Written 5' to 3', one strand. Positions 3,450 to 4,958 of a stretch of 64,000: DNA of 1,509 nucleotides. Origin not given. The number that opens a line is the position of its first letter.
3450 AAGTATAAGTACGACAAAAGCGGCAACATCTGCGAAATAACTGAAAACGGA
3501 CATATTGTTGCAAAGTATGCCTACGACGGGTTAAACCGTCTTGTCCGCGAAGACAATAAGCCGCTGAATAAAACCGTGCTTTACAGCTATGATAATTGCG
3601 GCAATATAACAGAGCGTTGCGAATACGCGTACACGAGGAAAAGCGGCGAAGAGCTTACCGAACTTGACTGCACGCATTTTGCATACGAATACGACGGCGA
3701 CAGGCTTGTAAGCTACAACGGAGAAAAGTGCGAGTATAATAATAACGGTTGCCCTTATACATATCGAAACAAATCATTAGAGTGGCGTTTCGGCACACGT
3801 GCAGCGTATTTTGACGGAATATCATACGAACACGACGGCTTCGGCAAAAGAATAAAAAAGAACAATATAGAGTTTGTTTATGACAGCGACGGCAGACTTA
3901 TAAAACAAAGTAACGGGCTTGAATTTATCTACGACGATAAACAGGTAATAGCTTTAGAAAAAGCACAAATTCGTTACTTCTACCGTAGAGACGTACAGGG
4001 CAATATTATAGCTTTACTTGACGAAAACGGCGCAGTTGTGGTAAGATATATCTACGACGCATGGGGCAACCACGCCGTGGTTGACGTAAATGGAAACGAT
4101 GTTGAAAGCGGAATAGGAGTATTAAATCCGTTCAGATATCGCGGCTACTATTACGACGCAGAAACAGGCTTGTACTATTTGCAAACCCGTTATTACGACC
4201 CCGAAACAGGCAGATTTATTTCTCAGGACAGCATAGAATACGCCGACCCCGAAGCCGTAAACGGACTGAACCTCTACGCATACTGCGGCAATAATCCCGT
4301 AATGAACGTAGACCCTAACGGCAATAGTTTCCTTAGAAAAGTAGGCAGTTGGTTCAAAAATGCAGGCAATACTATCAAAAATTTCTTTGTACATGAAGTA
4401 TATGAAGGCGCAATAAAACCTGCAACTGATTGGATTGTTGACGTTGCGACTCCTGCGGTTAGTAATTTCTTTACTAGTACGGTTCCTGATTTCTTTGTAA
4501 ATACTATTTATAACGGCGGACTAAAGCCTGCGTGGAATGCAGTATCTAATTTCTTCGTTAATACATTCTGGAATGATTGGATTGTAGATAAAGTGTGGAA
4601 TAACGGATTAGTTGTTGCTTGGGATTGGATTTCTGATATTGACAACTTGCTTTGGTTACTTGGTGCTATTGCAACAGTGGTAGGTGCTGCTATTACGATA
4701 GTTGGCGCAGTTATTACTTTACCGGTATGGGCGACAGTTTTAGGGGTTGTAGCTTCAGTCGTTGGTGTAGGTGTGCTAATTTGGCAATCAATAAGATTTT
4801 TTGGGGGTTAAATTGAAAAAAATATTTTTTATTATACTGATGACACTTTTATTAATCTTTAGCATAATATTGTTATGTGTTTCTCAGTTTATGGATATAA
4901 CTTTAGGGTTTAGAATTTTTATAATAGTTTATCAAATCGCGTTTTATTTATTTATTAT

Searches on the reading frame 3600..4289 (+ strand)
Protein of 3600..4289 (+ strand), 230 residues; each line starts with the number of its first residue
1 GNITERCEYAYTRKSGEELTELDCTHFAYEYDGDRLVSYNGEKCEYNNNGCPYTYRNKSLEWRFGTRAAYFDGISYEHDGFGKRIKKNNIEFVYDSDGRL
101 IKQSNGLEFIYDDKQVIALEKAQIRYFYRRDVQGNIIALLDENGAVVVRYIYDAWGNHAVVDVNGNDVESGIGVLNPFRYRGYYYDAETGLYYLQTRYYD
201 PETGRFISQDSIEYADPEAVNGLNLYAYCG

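Call 8: find_related_loci(query=window:3600-4289:+, collection=genome_contigs, flank=10000)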
Query window:3600-4289:+ (230 aa) in genome_contigs; peptide patterns used: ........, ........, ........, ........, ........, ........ (x = any residue, [..] = any of these).
154 stretches matched a pattern; 41 encode a relative of the query (tblastn E <= 1e-3); 34 distinct loci.
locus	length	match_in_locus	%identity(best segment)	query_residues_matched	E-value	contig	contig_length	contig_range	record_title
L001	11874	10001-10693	69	1-229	2e-108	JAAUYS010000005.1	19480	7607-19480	MAG: Clostridia bacterium isolate Mgla_MAG_30-bin_22 c_000000006476, whole genome shotgun sequence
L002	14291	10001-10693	68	1-229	7e-106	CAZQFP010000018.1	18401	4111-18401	MAG TPA_asm: uncultured Clostridia bacterium isolate SRP199465_co2_184 genome assembly, contig: NODE_8923_length_18401_c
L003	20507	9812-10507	67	1-230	2e-105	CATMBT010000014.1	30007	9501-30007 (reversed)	MAG TPA_asm: uncultured Christensenella sp. isolate MGG00234_1678865633 genome assembly, contig: C4_300, whole genome sh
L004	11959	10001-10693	64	1-229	1e-102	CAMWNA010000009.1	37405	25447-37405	MAG TPA_asm: uncultured Clostridia bacterium isolate SRR14411288_bin.14_metawrap_v1.3_MAG genome assembly, contig: NODE.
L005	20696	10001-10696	64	1-230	2e-98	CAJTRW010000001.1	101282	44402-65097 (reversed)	MAG TPA_asm: uncultured Christensenella sp. isolate MGBC111253 genome assembly, contig: MGBC111253.1, whole genome shotg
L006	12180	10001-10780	57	1-230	1e-95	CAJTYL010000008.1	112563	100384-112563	MAG TPA_asm: uncultured Christensenella sp. isolate MGBC122917 genome assembly, contig: MGBC122917.8, whole genome shotg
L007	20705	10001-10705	62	1-229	1e-94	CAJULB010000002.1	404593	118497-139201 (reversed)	MAG TPA_asm: uncultured Christensenellaceae bacterium isolate MGBC156628 genome assembly, contig: MGBC156628.2, whole ge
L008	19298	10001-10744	56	1-230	3e-87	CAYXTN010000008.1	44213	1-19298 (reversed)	MAG TPA_asm: uncultured Clostridia bacterium isolate SRP199465_co1_131 genome assembly, contig: NODE_1789_length_44213_c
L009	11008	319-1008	57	1-230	8e-86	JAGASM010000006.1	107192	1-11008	MAG: Clostridia bacterium isolate RGIG8733 Water_deer_Colon-4__c63534, whole genome shotgun sequence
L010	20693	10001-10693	56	1-230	3e-83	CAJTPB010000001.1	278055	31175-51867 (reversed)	MAG TPA_asm: uncultured Christensenella sp. isolate MGBC107413 genome assembly, contig: MGBC107413.1, whole genome shotg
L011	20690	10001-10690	56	1-230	1e-82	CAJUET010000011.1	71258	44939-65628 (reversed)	MAG TPA_asm: uncultured Christensenella sp. isolate MGBC135946 genome assembly, contig: MGBC135946.11, whole genome shot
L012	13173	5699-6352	59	9-230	4e-82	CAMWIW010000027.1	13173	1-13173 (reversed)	MAG TPA_asm: uncultured Clostridia bacterium isolate SRR14411350_bin.2_metawrap_v1.3_MAG genome assembly, contig: NODE.3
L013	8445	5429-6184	49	1-229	1e-74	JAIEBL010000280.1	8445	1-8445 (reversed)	MAG: Clostridiales bacterium isolate SC0382_S12_13 SC0382_S12_13_contig_280, whole genome shotgun sequence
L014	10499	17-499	68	75-230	1e-69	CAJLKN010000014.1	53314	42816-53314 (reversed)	MAG TPA_asm: uncultured Clostridiales bacterium isolate ERR321597-bin.26 genome assembly, contig: NODE_417_length_53314_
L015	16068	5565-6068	65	65-230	7e-69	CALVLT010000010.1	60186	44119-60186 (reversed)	MAG: uncultured Clostridia bacterium isolate BRZ_PB__bin37 genome assembly, contig: BRZ_PB__NODE_597_length_60186_cov_6.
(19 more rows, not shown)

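Call 35: search_protein_families(library=pfam, proteins=[L007:5003-11389:+, L007:4658-4981:+, L007:2697-3545:+, L007:1220-2467:+], max_evalue=0.001)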
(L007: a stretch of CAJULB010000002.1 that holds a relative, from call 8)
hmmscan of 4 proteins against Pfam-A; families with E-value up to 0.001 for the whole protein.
L007:5003-11389:+ (2129 aa): 1 family
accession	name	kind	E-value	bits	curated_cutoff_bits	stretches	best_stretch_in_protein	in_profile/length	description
PF05593.20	RHS_repeat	-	1.8e-24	86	22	1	1013-1045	5-38/38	RHS Repeat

L007:4658-4981:+ (108 aa): 1 family
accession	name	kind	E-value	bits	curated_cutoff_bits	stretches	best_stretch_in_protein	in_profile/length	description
PF09682.15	Phage_holin_6_1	-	0.00014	22.6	24.9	1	20-99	15-93/101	Bacteriophage holin of superfamily 6 (Holin_LLH)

L007:2697-3545:+ (283 aa): 1 family
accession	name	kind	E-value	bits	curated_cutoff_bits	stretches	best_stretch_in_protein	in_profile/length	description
PF02645.21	DegV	-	2.8e-62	211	27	1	3-282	2-279/280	Uncharacterised protein, DegV family COG1307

L007:1220-2467:+ (416 aa): 3 families
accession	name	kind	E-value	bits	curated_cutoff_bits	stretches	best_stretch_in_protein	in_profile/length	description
PF00464.25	SHMT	-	4.4e-170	566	27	1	8-383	2-399/399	Serine hydroxymethyltransferase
PF00155.27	Aminotran_1_2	-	3.1e-11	43.5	19.7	1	76-373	46-356/361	Aminotransferase class I and II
PF01212.27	Beta_elim_lyase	-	3e-08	33.8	27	1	78-344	38-275/288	Beta-eliminating lyase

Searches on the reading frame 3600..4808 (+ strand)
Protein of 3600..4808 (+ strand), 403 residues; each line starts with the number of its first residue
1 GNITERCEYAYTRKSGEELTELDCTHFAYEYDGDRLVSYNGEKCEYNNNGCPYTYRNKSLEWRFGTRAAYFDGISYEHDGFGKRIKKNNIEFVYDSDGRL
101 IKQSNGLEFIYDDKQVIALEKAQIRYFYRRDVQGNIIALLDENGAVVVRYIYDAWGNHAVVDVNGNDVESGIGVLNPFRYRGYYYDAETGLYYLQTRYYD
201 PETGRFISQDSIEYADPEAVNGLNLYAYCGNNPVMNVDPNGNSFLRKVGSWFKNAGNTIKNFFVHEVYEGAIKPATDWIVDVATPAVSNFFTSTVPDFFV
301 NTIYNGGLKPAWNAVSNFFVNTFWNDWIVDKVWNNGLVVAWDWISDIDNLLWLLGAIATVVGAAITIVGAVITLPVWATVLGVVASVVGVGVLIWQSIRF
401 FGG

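Call 36: search_protein_families(library=ncbifam, proteins=[window:3600-4808:+], max_evalue=0.001)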
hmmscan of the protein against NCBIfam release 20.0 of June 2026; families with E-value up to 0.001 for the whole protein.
window:3600-4808:+ (403 aa): 2 families
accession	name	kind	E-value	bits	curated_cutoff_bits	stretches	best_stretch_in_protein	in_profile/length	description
TIGR03696.1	Rhs_assc_core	domain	1.1e-24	86.7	32.5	1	152-241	1-75/76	RHS repeat-associated core domain-containing protein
NF041261.1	RHS_core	equivalog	5e-15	54.4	2000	1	125-241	1157-1260/1261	RHS element core protein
